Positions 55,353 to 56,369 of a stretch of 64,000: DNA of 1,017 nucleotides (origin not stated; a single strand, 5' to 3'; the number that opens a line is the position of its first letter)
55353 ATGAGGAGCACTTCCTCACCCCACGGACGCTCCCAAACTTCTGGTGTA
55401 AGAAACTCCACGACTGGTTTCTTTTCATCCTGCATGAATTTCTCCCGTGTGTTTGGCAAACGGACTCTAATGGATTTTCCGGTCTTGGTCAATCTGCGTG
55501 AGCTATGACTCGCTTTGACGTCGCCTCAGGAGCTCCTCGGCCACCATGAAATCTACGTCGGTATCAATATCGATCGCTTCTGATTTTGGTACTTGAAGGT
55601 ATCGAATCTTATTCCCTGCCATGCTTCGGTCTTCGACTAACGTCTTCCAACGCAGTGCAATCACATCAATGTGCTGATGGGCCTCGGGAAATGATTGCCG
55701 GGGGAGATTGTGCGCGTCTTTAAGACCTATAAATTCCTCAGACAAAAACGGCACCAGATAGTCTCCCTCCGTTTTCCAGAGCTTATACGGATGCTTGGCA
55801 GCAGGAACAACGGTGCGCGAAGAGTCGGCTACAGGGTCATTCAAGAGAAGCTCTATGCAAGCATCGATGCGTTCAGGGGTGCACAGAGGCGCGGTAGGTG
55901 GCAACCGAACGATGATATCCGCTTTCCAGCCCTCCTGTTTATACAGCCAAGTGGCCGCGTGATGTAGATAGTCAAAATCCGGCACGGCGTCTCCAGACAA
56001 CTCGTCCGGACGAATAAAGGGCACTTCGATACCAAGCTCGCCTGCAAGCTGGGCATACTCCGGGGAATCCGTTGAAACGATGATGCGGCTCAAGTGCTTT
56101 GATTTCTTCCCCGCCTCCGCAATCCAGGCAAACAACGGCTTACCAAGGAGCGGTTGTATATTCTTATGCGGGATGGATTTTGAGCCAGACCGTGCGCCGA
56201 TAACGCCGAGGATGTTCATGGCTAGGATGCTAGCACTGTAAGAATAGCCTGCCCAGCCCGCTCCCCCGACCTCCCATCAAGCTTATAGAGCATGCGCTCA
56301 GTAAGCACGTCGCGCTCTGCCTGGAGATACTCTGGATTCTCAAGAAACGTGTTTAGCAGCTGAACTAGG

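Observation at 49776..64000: Surface-glycan locus combining NeuB/NeuA-type nonulosonic-acid genes with carbamoyl- and methyl-transferases, a TagF-like transferase, Wzx and an exostosin-like GT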

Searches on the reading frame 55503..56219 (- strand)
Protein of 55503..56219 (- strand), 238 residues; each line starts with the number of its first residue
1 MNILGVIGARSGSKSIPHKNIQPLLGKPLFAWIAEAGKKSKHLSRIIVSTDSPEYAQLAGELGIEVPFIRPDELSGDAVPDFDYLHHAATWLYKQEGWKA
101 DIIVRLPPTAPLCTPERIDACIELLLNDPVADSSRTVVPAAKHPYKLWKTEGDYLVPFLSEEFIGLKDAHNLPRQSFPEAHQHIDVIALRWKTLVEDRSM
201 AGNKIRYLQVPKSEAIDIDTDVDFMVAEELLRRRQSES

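Call 3: search_protein_families(library=pfam, proteins=[window:55503-56219:-], max_evalue=0.01)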
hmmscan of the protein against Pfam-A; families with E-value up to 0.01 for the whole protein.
window:55503-56219:- (238 aa): 1 family
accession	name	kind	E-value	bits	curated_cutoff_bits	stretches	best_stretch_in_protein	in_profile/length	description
PF02348.25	CTP_transf_3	-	1.6e-21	77.6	22.6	1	5-141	2-130/217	Cytidylyltransferase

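Call 5: search_protein_families(library=ncbifam, proteins=[window:55503-56219:-], max_evalue=0.001)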
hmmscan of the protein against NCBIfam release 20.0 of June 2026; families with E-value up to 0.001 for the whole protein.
window:55503-56219:- (238 aa): 6 families
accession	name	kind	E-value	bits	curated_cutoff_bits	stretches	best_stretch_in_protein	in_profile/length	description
TIGR03584.1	PseF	equivalog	1.3e-31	110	205.7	1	5-230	2-219/222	pseudaminic acid cytidylyltransferase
NF003952.0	PRK05450.1-5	subfamily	6.9e-15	54.9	193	1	1-132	1-123/250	3-deoxy-manno-octulosonate cytidylyltransferase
NF009905.0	PRK13368.1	subfamily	2.7e-12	46.6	255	1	1-138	1-127/243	3-deoxy-manno-octulosonate cytidylyltransferase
NF003950.0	PRK05450.1-3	subfamily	1.8e-10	40.6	234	1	1-137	1-129/248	3-deoxy-manno-octulosonate cytidylyltransferase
NF003948.0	PRK05450.1-1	equivalog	1.1e-07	31.4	281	1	2-138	5-132/248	3-deoxy-manno-octulosonate cytidylyltransferase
TIGR00466.1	kdsB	equivalog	6.1e-05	22.5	155.2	1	4-76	4-75/241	3-deoxy-manno-octulosonate cytidylyltransferase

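Call 86: search_solved_structures(query=window:55503-56219:-, max_evalue=0.001, show_alignments=2)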
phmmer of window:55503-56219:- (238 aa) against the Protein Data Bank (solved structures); distinct sequences matched with E-value up to 0.001: 9.
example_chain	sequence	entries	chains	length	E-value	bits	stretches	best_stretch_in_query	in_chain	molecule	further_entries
9ftb_A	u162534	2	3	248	6.1e-25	91.5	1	4-127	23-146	NeuA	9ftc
6ifd_A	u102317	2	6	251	3.2e-22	82.6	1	4-234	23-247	CMP-N-acetylneuraminate Synthetase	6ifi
1eyr_A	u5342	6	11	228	3.5e-16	62.9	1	4-236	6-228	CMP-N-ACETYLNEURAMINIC ACID SYNTHETASE | N-acylneuraminate cytidylyltransferase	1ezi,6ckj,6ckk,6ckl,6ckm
1qwj_A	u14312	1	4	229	4.5e-14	56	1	5-232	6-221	cytidine monophospho-N-acetylneuraminic acid synthetase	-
9t4z_A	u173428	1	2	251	1.3e-10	44.7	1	2-154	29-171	PpNeuA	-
2y6p_A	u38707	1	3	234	9.3e-05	25.5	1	6-75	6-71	3-DEOXY-MANNO-OCTULOSONATE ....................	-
8ees_A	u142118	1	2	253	0.0003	23.8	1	6-77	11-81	3-deoxy-manno-octulosonate cytidylyltransferase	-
3jtj_A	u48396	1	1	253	0.00034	23.6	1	1-77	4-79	3-deoxy-manno-octulosonate cytidylyltransferase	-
1gq9_A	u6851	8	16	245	0.00043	23.3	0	6-131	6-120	3-DEOXY-MANNO-OCTULOSONATE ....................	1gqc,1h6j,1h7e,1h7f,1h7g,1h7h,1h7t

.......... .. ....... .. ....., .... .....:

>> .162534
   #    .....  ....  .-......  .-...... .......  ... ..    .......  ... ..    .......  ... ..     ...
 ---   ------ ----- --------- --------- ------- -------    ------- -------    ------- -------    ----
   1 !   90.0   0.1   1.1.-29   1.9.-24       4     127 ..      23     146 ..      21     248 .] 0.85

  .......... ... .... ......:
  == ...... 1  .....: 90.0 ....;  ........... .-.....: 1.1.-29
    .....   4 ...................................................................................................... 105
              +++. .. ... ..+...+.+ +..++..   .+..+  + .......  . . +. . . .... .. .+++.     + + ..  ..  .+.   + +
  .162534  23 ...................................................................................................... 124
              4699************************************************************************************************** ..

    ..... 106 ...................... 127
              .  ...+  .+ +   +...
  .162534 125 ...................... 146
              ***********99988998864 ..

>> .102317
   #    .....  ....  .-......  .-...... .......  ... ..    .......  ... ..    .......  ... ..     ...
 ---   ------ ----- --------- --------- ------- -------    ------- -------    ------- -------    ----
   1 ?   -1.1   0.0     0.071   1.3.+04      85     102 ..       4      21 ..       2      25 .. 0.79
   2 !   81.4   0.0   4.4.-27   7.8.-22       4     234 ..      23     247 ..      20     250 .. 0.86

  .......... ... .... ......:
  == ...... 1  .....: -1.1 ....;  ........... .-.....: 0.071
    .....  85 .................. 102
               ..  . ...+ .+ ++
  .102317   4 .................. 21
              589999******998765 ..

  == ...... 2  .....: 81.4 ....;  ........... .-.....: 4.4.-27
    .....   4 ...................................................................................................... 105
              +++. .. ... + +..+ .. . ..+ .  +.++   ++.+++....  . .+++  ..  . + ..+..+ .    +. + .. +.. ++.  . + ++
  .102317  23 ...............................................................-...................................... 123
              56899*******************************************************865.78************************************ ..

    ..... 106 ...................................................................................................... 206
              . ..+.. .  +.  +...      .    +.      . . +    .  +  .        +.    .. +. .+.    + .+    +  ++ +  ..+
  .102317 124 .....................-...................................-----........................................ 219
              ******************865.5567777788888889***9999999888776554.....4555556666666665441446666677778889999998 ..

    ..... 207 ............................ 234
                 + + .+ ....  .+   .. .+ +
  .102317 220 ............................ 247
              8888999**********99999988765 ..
